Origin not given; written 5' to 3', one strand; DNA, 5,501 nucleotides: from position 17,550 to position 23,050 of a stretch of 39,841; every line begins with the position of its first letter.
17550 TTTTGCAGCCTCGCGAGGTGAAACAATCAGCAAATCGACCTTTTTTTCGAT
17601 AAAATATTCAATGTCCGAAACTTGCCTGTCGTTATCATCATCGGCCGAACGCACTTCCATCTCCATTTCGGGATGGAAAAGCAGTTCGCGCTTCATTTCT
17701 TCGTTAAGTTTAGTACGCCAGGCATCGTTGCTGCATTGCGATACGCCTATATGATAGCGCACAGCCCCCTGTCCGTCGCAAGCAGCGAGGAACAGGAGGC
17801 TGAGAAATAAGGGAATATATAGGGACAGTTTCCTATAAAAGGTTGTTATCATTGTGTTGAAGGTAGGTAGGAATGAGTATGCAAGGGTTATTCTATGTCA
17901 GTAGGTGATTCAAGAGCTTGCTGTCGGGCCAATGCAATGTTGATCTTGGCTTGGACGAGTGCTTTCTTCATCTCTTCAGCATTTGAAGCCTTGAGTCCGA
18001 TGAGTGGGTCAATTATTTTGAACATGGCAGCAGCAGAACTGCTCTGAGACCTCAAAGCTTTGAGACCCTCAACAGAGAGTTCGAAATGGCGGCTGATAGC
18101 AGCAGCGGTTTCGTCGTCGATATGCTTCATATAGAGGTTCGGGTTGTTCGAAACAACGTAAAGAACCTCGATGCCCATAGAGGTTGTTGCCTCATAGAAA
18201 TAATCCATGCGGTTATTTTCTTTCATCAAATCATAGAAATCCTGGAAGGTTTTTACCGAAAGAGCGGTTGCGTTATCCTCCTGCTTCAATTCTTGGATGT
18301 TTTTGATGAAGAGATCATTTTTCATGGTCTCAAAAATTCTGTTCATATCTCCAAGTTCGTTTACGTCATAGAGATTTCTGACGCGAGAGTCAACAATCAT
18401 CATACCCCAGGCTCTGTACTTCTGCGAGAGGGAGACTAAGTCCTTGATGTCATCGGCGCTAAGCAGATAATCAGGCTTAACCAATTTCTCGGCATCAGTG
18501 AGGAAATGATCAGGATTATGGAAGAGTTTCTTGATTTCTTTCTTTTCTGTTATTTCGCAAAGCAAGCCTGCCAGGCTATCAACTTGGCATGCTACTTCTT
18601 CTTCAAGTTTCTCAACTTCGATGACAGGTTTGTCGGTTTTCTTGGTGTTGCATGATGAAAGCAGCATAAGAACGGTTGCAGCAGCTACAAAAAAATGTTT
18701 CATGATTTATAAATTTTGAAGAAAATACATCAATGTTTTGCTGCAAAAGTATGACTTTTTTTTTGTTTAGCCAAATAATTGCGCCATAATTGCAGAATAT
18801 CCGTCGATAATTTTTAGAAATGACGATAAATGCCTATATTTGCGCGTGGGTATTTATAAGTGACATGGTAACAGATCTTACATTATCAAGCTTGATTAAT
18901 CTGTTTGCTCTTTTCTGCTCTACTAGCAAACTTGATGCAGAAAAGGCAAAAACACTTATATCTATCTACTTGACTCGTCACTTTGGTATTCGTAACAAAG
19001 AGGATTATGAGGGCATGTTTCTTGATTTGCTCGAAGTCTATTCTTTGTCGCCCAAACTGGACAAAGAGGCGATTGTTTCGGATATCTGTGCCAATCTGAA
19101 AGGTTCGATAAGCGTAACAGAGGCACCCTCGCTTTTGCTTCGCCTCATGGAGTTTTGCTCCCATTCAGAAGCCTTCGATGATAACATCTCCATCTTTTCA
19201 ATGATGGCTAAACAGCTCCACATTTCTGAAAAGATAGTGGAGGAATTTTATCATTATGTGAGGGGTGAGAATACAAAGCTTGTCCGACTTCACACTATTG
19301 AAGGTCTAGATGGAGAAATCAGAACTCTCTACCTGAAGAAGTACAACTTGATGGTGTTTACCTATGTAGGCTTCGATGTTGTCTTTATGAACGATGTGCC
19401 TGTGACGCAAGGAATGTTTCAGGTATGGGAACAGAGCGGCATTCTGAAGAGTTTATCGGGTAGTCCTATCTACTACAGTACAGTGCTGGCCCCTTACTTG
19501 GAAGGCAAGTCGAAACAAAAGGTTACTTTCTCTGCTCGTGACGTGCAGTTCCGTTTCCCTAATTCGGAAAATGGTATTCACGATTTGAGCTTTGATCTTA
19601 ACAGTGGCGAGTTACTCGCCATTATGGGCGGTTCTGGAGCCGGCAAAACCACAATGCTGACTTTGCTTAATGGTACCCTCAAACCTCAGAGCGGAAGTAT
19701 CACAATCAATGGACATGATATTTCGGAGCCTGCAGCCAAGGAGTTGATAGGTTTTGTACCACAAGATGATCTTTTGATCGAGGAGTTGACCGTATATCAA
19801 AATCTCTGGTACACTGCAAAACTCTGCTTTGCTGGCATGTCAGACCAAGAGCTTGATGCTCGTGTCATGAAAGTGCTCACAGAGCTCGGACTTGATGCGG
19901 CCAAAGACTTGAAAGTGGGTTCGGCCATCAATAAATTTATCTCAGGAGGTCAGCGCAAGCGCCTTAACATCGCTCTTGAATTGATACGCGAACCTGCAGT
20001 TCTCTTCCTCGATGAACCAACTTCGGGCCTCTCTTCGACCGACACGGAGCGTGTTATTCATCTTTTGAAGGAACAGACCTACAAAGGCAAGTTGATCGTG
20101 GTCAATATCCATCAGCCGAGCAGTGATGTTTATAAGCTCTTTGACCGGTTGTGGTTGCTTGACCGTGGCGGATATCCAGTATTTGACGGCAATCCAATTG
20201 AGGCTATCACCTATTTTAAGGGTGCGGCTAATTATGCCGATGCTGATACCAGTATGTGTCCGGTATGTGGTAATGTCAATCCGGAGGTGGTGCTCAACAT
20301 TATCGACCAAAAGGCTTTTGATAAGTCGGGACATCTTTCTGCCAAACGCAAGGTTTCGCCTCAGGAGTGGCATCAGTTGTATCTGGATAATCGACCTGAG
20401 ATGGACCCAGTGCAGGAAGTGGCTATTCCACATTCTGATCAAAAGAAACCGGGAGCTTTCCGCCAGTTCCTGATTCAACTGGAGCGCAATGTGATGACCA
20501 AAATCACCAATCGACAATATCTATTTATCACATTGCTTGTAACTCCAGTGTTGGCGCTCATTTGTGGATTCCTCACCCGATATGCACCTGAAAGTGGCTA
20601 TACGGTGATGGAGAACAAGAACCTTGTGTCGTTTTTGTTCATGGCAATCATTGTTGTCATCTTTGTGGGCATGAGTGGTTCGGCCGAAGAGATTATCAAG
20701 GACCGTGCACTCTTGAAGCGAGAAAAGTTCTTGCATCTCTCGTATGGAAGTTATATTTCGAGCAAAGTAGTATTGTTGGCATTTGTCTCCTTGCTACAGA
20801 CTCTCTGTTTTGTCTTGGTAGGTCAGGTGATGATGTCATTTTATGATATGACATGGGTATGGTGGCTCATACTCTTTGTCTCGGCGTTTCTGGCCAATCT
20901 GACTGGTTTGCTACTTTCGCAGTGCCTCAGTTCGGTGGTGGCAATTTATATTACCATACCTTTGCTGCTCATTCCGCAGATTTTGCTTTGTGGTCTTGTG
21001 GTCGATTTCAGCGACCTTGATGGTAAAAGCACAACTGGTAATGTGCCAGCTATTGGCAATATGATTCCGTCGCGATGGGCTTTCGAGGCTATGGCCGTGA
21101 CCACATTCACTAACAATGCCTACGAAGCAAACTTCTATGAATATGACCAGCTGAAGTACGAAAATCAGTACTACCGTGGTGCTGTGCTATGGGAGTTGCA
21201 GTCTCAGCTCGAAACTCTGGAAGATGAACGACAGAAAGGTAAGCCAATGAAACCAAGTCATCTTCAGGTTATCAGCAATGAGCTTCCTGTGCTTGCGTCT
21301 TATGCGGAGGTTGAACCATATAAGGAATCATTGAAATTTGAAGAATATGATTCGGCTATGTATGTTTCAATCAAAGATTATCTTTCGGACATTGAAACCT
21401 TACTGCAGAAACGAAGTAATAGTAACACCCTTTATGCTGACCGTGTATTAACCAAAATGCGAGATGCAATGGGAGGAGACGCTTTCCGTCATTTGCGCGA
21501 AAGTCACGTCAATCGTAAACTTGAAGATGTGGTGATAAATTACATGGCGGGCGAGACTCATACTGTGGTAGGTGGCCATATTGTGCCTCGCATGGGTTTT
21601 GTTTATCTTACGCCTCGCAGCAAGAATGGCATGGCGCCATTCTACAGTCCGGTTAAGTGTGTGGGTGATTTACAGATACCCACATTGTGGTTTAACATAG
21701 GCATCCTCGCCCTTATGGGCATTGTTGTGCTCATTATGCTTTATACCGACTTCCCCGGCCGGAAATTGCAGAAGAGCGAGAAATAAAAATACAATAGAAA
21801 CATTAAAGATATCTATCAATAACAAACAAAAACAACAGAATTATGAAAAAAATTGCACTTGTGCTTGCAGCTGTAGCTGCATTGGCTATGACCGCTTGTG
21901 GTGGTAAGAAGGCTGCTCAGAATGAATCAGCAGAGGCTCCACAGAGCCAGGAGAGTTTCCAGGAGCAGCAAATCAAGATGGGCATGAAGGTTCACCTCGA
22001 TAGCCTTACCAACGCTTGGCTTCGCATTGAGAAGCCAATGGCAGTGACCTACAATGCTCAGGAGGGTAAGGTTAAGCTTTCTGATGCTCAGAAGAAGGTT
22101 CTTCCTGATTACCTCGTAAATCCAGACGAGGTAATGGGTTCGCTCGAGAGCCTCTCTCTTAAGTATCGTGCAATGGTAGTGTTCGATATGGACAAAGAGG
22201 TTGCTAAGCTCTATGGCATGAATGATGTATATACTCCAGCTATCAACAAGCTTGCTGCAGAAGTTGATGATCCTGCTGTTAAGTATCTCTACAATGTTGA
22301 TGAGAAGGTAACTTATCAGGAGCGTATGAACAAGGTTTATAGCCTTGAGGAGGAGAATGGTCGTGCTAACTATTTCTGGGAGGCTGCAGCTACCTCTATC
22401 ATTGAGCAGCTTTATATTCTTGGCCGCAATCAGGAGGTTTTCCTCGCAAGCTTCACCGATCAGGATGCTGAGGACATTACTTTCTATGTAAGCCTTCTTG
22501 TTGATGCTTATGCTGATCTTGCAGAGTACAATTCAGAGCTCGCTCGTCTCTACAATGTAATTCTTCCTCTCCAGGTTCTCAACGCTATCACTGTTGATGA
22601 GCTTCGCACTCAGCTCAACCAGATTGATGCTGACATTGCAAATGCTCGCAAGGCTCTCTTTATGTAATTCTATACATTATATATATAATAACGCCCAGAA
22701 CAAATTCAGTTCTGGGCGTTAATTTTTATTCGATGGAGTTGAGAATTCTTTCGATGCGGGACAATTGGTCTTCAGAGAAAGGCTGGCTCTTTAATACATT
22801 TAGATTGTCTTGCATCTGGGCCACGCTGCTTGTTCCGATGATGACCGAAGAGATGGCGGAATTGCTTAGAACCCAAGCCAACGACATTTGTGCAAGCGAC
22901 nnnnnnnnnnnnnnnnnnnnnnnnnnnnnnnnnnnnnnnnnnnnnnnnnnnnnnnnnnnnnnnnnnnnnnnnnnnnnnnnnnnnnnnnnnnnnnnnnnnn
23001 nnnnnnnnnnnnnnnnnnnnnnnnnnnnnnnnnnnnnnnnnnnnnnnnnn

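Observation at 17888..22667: Three-gene module: an ABCG-like transporter bracketed by two paralogous lipoproteins of unknown family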

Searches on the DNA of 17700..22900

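Call 92: search_rna_families(source=window, start=17700, end=22900, threshold=evalue, max_evalue=1)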
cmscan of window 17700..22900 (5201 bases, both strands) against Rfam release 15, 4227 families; matches with E-value up to 1: 0.
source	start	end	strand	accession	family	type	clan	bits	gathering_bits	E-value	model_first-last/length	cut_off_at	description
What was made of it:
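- Tried and rejected: None found (call 92).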

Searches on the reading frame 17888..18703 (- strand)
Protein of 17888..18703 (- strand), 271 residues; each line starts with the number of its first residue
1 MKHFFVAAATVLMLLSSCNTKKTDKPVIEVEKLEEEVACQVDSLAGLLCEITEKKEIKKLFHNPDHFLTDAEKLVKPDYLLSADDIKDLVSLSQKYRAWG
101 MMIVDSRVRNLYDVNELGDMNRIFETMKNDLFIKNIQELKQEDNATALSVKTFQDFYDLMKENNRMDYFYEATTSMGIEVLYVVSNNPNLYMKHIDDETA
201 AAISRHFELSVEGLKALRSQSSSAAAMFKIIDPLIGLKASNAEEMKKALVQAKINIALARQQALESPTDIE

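Call 4: search_protein_families(library=pfam, proteins=[window:17888-18703:-], max_evalue=1)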
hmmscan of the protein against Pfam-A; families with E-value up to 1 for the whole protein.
window:17888-18703:- (271 aa): 0 families

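Call 5: search_protein_families(library=ncbifam, proteins=[window:17888-18703:-], max_evalue=1)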
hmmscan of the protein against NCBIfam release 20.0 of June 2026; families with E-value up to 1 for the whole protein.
window:17888-18703:- (271 aa): 3 families
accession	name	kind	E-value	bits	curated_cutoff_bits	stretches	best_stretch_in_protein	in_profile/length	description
NF008702.0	PRK11713.6-1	equivalog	0.059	12.6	269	0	161-185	85-109/235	16S rRNA (uracil(1498)-N(3))-methyltransferase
NF042437.1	OxoIsoapPDcar_OiaX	equivalog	0.12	11.2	700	0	211-256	131-175/412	3-oxo-isoapionate-4-phosphate decarboxylase OiaX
NF011951.0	PRK15422.1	equivalog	0.19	12.1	132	0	30-57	8-35/81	septal ring assembly protein ZapB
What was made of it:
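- On Known periplasmic lipid or lipoprotein carrier folds (LolA/LolB/LprG, MlaC) and helical-repeat families (TPR and similar): No Pfam or NCBIfam hit (calls 4, 5).
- Checked: Pfam and NCBIfam give nothing beyond signal-peptide-only hits (calls 4, 5).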

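Call 9: find_homologous_proteins(query=window:17888-18703:-)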
Query window:17888-18703:- (271 aa): 13 proteins with E <= 0.001 among 1873 candidates.
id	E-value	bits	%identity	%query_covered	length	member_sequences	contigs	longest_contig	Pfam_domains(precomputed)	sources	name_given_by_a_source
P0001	2.1e-170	582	100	100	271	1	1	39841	-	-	-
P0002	1.1e-19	89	30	96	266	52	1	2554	-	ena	-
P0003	1.6e-18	85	30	95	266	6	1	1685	-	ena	-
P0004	1.6e-18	85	29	90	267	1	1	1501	-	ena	-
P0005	9.3e-17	79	28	96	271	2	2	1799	-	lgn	-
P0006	3.8e-16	77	28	90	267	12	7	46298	-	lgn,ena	-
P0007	4.2e-16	77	27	94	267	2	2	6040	-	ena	-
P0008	6.7e-16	76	27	94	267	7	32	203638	-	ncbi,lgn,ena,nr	ncbi:MAG: hypothetical protein J5931_11045 [Prevotella sp.]|nr:hypothetical protein [Prevotella sp.]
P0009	6.8e-16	76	27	94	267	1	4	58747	-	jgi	jgi:hypothetical protein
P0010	7.8e-16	76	28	85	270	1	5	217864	-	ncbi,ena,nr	ncbi:MAG: hypothetical protein HUJ89_00795 [Bacteroidales bacterium]|nr:hypothetical protein [Bacter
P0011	9.5e-16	76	27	94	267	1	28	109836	-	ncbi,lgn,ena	-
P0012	3.1e-14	71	29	96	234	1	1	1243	-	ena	-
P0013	7.3e-7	47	25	74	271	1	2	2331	-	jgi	-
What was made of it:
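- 17888..18703 (-): LP1: a 271-aa lipoprotein (lipobox LLSSC). It is a very divergent member of the lipoprotein family and is not part of the conserved unit. It exists only on this contig among 15 billion proteins (call 9).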

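Call 10: search_solved_structures(query=window:17888-18703:-, max_evalue=10)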
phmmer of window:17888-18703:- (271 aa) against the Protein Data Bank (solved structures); distinct sequences matched with E-value up to 10: 0.

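Call 14: find_encoding_contigs(protein=P0008, flank=8000, max_places=3)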
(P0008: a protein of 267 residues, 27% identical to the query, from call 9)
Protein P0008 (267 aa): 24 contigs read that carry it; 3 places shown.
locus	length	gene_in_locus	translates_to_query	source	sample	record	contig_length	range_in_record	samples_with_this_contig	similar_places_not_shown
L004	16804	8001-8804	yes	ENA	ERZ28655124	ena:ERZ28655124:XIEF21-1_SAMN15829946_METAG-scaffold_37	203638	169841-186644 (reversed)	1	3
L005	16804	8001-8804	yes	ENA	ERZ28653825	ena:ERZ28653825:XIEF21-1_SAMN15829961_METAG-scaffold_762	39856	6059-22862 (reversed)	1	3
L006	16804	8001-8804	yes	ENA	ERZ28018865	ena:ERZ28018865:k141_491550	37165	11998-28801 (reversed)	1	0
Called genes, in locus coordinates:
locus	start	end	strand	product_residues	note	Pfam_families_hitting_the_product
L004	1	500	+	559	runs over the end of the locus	PF16352:DUF4980, PF00251:Glyco_hydro_32N, PF08244:Glyco_hydro_32C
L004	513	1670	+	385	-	PF07690:MFS_1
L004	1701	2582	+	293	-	PF00294:PfkB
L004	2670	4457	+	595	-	PF03485:Arg_tRNA_synt_N (weak), PF00750:tRNA-synt_1d, PF05746:DALR_1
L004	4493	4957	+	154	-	PF00075:RNase_H (weak), PF13456:RVT_3 (weak)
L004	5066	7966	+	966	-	PF00005:ABC_tran, PF01061:ABC2_membrane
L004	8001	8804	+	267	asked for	-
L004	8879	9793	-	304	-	PF00383:dCMP_cyt_deam_1, PF14437:MafB19-deam, PF01872:RibD_C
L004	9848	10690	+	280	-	PF17827:PrmC_N (weak), PF05175:MTS, PF06325:PrmA, PF08241:Methyltransf_11 (faint), PF08242:Methyltransf_12 (weak), PF13649:Methyltransf_25, PF13847:Methyltransf_31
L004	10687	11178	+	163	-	PF21982:RecX_HTH1 (faint), PF02631:RecX_HTH2, PF21981:RecX_HTH3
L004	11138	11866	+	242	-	PF00156:Pribosyltran (weak)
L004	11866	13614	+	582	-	PF00135:COesterase, PF20434:BD-FAE (faint), PF07859:Abhydrolase_3 (faint)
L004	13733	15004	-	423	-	PF05272:VapE-like_dom, PF19263:DUF5906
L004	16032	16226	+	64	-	-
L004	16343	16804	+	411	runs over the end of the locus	PF21347:DUF3108_like (faint)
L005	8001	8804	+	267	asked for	-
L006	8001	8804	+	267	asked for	-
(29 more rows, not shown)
